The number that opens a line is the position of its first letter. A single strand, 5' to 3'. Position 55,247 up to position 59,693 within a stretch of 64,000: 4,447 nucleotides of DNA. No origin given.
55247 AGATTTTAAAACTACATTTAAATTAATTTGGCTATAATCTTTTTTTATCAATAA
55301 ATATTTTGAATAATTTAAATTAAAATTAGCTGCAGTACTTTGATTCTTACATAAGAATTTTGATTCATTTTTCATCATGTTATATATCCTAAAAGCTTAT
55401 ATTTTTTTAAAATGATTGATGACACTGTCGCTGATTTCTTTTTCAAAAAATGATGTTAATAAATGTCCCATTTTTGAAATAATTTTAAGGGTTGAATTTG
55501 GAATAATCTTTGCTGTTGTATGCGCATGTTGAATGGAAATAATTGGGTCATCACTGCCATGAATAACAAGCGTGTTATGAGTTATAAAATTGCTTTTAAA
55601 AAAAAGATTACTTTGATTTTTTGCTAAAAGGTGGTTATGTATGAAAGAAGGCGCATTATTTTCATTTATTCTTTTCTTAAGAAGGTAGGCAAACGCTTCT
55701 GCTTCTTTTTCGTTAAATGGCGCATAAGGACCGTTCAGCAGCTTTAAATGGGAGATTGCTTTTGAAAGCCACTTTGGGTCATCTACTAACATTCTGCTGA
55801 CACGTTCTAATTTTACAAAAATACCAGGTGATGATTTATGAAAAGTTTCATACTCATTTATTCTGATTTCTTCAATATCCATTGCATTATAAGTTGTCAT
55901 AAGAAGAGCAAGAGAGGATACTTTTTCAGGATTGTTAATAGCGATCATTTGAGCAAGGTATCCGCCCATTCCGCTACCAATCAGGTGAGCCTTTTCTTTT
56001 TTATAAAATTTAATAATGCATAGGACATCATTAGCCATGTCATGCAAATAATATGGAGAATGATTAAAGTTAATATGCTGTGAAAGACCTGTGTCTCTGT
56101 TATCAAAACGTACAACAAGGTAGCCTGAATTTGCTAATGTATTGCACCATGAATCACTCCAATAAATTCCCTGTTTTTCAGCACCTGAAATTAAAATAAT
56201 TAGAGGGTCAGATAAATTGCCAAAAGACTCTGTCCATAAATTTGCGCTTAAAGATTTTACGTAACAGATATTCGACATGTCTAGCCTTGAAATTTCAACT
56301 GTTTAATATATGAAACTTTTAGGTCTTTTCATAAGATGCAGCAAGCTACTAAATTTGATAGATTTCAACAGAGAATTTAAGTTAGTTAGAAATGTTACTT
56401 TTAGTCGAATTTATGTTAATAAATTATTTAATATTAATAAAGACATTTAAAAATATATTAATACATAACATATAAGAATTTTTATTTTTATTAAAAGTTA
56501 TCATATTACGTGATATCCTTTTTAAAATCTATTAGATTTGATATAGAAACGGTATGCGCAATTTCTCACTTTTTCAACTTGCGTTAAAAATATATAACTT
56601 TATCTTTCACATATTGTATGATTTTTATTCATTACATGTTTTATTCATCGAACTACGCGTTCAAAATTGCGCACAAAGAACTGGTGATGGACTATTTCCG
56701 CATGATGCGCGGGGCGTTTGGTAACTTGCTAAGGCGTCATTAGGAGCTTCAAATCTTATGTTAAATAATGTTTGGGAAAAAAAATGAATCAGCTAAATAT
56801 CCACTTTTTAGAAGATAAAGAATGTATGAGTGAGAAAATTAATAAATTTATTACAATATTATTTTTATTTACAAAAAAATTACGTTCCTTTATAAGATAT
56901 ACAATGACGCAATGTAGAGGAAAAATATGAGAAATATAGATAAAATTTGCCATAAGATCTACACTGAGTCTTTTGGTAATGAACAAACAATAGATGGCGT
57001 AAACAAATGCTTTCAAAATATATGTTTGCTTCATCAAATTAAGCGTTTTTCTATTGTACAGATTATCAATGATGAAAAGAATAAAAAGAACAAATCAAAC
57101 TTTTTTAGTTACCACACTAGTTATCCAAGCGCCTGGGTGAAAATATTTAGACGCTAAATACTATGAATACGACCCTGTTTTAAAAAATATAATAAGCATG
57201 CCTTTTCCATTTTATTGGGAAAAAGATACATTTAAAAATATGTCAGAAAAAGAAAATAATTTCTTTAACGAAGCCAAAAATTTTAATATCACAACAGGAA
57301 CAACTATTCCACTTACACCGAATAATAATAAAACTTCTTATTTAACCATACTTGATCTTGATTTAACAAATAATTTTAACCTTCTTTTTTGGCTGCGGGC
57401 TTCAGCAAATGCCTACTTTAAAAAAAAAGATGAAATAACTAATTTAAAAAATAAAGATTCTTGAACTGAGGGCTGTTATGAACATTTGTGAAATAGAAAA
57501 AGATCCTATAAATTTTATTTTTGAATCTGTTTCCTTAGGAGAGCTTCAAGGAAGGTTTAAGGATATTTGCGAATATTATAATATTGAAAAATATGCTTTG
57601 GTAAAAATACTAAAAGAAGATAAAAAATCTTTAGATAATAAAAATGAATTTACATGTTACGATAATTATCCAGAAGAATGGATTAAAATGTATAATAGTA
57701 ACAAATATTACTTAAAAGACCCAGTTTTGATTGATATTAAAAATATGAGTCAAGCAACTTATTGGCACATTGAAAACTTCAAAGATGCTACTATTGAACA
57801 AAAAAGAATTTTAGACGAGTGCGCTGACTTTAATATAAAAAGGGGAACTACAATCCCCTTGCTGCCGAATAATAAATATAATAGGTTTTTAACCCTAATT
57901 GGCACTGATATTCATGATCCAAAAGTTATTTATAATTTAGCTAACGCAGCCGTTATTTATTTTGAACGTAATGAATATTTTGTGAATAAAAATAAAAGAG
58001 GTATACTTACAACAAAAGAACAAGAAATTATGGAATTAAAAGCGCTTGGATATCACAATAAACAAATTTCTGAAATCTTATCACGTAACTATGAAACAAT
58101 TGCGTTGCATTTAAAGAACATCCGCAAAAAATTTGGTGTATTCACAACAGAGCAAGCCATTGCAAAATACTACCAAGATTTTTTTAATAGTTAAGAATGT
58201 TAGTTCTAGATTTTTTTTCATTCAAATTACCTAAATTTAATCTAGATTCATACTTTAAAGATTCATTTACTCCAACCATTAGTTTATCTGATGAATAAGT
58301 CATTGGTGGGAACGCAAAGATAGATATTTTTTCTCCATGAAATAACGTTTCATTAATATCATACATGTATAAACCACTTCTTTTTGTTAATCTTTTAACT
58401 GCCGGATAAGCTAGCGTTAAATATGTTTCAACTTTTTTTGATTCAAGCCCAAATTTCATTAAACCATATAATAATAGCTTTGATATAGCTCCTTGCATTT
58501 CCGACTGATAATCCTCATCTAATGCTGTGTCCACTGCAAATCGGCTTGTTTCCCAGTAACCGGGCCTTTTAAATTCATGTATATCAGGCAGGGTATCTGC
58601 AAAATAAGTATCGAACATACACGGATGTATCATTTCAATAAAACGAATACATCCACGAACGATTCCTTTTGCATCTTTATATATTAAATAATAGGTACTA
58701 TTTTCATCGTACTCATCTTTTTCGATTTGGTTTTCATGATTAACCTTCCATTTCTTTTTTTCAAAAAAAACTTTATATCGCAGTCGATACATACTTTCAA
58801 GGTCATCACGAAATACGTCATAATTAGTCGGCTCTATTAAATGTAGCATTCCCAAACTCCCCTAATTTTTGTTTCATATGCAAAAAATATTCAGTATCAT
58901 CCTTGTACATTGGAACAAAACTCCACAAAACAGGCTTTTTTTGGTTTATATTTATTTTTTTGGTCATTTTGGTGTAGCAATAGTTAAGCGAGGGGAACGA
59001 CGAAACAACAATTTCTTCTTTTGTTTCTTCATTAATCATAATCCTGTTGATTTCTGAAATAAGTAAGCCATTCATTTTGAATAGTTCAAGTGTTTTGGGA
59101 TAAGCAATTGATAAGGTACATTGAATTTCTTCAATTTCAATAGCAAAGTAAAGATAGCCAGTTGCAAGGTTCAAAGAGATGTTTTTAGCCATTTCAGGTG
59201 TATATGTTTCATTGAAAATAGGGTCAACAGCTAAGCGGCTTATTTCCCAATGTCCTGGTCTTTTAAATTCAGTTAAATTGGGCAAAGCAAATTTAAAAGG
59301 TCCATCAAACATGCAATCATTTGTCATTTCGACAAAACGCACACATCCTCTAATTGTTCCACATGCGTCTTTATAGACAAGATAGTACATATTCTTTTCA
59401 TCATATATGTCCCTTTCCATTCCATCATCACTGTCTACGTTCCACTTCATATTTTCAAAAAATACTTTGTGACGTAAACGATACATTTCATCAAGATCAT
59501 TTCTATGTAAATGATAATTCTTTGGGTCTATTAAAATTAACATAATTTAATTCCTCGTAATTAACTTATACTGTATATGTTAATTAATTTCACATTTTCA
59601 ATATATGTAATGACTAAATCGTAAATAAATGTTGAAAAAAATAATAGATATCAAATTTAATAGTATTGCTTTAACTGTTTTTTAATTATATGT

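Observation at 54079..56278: Three-gene signalling operon built from non-canonical parts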

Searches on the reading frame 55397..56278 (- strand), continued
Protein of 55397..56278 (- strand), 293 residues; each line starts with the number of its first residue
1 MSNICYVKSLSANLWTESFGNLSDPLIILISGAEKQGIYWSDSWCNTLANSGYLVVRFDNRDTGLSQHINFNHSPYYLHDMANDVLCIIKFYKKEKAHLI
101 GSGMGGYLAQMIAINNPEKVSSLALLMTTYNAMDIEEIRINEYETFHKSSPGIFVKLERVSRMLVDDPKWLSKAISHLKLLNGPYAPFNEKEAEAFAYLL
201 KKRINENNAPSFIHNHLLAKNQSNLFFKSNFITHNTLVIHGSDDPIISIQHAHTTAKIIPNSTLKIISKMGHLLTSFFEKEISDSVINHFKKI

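Call 66: predict_structure(alignment_id=A1)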
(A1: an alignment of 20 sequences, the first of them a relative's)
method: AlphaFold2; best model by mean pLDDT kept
length: 293 residues; sequences in the alignment: 20
mean_pLDDT: 92.7   pTM: 0.92
mean pLDDT of the five models: 92.7, 92.7, 92.2, 91.7, 85.4
residues with pLDDT >= 90: 224; 70-90: 58; 50-70: 11; < 50: 0
segments of 3 or more residues with pLDDT < 50: none
pLDDT, mean of each block of 10 residues (from residue 1): 91 95 98 91 97 97 89 91 97 98 97 98 97 91 77 89 85 95 94 94 72 80 94 98 96 98 97 94 98 90
secondary structure, 60 per line:
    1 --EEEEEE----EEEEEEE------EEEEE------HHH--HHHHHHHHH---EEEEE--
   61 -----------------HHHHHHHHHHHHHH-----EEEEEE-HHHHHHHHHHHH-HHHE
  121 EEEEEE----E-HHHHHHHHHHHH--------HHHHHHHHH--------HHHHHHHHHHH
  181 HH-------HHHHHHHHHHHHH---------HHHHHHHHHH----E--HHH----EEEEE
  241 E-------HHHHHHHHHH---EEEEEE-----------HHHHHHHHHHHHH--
elements in order: E3-8 E13-19 E26-30 H42-50 E54-58 H78-91 E97-102 H104-115 E120-126 H133-144 H153-161 H170-182 H190-202 H212-221 E236-241 H249-258 E262-267 H279-291

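Call 69: fold_search(model_id=the predicted structure, library=pdb)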
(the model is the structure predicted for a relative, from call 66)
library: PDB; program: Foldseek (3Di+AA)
matches with E <= 10: 1925; with E <= 0.001: 1790
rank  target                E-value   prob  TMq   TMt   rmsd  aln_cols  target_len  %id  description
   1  11tt                  1.8e-25  1.00  0.80  0.89   4.8       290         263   27  Crystal structure of apo alpha/beta-hydrolase macrolide esterase EstT from Sphingobacterium thalpophilum (S102A mutant) (released 2026-04-08)
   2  11tw_A                2.2e-25  1.00  0.84  0.89   3.4       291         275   26  Crystal structure of alpha/beta-hydrolase macrolide esterase EstX from Escherichia coli (S102A mutant) in complex with (released 2026-04-08)
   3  11ts_B                2.7e-25  1.00  0.84  0.86   3.9       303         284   27  Crystal structure of apo alpha/beta-hydrolase macrolide esterase EstT from Sphingobacterium faecium (S126A mutant) (released 2026-04-08)
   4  11tv_A                3.4e-25  1.00  0.78  0.82   4.5       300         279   25  Crystal structure of alpha/beta-hydrolase macrolide esterase EstX from Escherichia coli (S102A mutant) in complex with (released 2026-04-08)
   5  11ts_D                8.6e-25  1.00  0.77  0.90   4.9       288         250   26  Crystal structure of apo alpha/beta-hydrolase macrolide esterase EstT from Sphingobacterium faecium (S126A mutant) (released 2026-04-08)
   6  11ts_A                1.2e-24  1.00  0.83  0.87   3.1       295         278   27  Crystal structure of apo alpha/beta-hydrolase macrolide esterase EstT from Sphingobacterium faecium (S126A mutant) (released 2026-04-08)
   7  11tv_D                1.4e-24  1.00  0.84  0.88   3.5       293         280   26  Crystal structure of alpha/beta-hydrolase macrolide esterase EstX from Escherichia coli (S102A mutant) in complex with (released 2026-04-08)
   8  11ts_C                1.6e-24  1.00  0.83  0.86   4.1       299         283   26  Crystal structure of apo alpha/beta-hydrolase macrolide esterase EstT from Sphingobacterium faecium (S126A mutant) (released 2026-04-08)
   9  1q0r                  2.6e-24  1.00  0.79  0.78   6.4       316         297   23  Crystal structure of aclacinomycin methylesterase (RdmC) with bound product analogue, 10-decarboxymethylaclacinomycin T  (released 2003-11-25)
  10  11tu                  5.4e-24  1.00  0.79  0.85   4.7       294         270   29  Crystal structure of alpha/beta-hydrolase macrolide esterase EstT from Bacillus cereus (S102A mutant) in complex with li (released 2026-04-08)
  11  8pzg_A                1.0e-20  1.00  0.81  0.80   4.3       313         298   21  Metagenomic lipase ORF17 (released 2024-11-27)
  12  11ts_E                8.5e-19  1.00  0.68  0.87   3.9       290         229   23  Crystal structure of apo alpha/beta-hydrolase macrolide esterase EstT from Sphingobacterium faecium (S126A mutant) (released 2026-04-08)
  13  8v16_A                3.7e-18  1.00  0.75  0.83   5.0       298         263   23  Esterase with a monomeric cooperative, hysteresis or allokairy (released 2024-10-23)
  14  4uhh                  6.4e-18  1.00  0.70  0.75   6.6       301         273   18  Structural studies of a thermophilic esterase from Thermogutta terrifontis (cacodylate complex) (released 2015-06-10)
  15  4uhc                  1.2e-17  1.00  0.70  0.74   6.6       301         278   18  Structural studies of a thermophilic esterase from Thermogutta terrifontis (Native) (released 2015-06-10)
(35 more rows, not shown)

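Call 78: find_encoding_contigs(protein=L013:4922-5698:+, flank=8000, max_places=4)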
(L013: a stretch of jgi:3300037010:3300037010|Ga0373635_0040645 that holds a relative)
Protein L013:4922-5698:+ (258 aa): 1 contig read that carries it; 1 place shown.
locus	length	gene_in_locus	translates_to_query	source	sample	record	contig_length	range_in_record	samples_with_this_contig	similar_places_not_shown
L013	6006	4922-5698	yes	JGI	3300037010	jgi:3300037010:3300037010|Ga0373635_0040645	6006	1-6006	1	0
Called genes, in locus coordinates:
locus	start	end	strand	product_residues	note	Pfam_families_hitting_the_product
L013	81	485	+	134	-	PF04434:SWIM (weak)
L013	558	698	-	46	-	-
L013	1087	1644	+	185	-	PF03472:Autoind_bind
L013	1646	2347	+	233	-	PF03472:Autoind_bind, PF00196:GerE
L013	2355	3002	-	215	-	PF00765:Autoind_synth, PF13444:Acetyltransf_5 (weak)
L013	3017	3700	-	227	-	PF00765:Autoind_synth, PF13444:Acetyltransf_5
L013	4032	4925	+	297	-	PF20434:BD-FAE (faint), PF00561:Abhydrolase_1, PF12146:Hydrolase_4, PF12697:Abhydrolase_6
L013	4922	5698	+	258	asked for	PF00512:HisKA (weak), PF02518:HATPase_c, PF14501:HATPase_c_5 (weak)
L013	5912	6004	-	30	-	?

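Call 79: find_encoding_contigs(protein=L190:3362-4492:+, flank=8000, max_places=4)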
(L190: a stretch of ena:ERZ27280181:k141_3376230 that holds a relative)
Protein L190:3362-4492:+ (376 aa): 2 contigs read that carry it; 2 places shown.
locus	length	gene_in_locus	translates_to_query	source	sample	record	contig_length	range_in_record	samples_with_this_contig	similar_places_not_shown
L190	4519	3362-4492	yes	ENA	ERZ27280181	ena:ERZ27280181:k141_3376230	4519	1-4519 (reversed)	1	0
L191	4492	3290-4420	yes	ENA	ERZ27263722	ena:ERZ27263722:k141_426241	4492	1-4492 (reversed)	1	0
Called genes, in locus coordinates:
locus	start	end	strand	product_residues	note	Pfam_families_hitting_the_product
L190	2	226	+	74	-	?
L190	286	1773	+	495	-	PF08448:PAS_4, PF00512:HisKA, PF02518:HATPase_c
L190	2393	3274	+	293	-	PF00561:Abhydrolase_1, PF12146:Hydrolase_4, PF12697:Abhydrolase_6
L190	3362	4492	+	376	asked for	PF08448:PAS_4 (weak), PF00512:HisKA, PF02518:HATPase_c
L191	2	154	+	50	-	?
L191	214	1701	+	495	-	PF08448:PAS_4, PF00512:HisKA, PF02518:HATPase_c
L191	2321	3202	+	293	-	PF00561:Abhydrolase_1, PF12146:Hydrolase_4, PF12697:Abhydrolase_6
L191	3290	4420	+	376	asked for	PF08448:PAS_4 (weak), PF00512:HisKA, PF02518:HATPase_c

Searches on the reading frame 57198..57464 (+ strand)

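Call 3: search_protein_families(library=pfam, proteins=[window:57198-57464:+], max_evalue=0.01)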
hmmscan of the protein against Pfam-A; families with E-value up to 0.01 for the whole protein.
window:57198-57464:+ (88 aa): 1 family
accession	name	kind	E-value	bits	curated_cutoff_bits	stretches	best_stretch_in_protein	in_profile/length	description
PF03472.21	Autoind_bind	-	3.9e-05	23.6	23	1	4-51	71-119/149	Autoinducer binding domain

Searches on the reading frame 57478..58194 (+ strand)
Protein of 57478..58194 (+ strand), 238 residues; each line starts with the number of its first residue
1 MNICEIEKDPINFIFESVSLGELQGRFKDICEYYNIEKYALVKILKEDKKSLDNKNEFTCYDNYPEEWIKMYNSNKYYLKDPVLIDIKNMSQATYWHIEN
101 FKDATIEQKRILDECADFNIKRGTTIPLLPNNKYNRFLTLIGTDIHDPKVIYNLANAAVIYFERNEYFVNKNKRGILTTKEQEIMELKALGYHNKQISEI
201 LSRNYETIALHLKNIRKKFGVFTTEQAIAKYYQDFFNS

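Call 3: search_protein_families(library=pfam, proteins=[window:57478-58194:+], max_evalue=0.01)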
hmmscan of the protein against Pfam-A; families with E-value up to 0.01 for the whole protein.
window:57478-58194:+ (238 aa): 3 families
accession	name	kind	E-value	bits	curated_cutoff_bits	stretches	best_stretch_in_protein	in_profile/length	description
PF03472.21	Autoind_bind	-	6.3e-15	55.4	23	1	23-144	5-123/149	Autoinducer binding domain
PF00196.25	GerE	-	4.8e-10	39.3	23.5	1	176-228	2-54/57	Bacterial regulatory proteins, luxR family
PF08281.18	Sigma70_r4_2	-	0.0056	16.7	25.7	1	177-218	11-53/54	Sigma-70, region 4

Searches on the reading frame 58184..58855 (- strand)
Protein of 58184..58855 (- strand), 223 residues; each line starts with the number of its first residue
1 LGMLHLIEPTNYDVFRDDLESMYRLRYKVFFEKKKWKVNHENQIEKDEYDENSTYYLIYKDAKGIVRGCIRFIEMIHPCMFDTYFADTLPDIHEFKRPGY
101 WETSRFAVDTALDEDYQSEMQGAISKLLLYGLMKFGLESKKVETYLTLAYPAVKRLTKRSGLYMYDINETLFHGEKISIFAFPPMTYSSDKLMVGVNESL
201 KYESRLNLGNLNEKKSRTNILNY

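Call 3: search_protein_families(library=pfam, proteins=[window:58184-58855:-], max_evalue=0.01)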
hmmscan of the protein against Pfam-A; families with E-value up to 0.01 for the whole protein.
window:58184-58855:- (223 aa): 2 families
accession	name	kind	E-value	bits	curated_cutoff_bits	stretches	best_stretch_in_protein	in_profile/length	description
PF00765.23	Autoind_synth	-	1.8e-29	103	24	1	16-184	7-174/183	Autoinducer synthase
PF13444.12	Acetyltransf_5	-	2.3e-07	31.9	22.4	1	25-110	1-89/102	Acetyltransferase (GNAT) domain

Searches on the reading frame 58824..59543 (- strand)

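Call 3: search_protein_families(library=pfam, proteins=[window:58824-59543:-], max_evalue=0.01)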
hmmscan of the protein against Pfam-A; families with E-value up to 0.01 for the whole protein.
window:58824-59543:- (239 aa): 3 families
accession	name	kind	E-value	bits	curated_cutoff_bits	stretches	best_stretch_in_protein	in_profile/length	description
PF00765.23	Autoind_synth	-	1.4e-22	80.6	24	1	10-170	3-162/183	Autoinducer synthase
PF13444.12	Acetyltransf_5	-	6.8e-09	36.8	22.4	1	23-117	1-98/102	Acetyltransferase (GNAT) domain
PF21926.2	FeeM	-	9.3e-05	22.7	27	0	20-117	2-100/158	N-acyl amino acid synthase FeeM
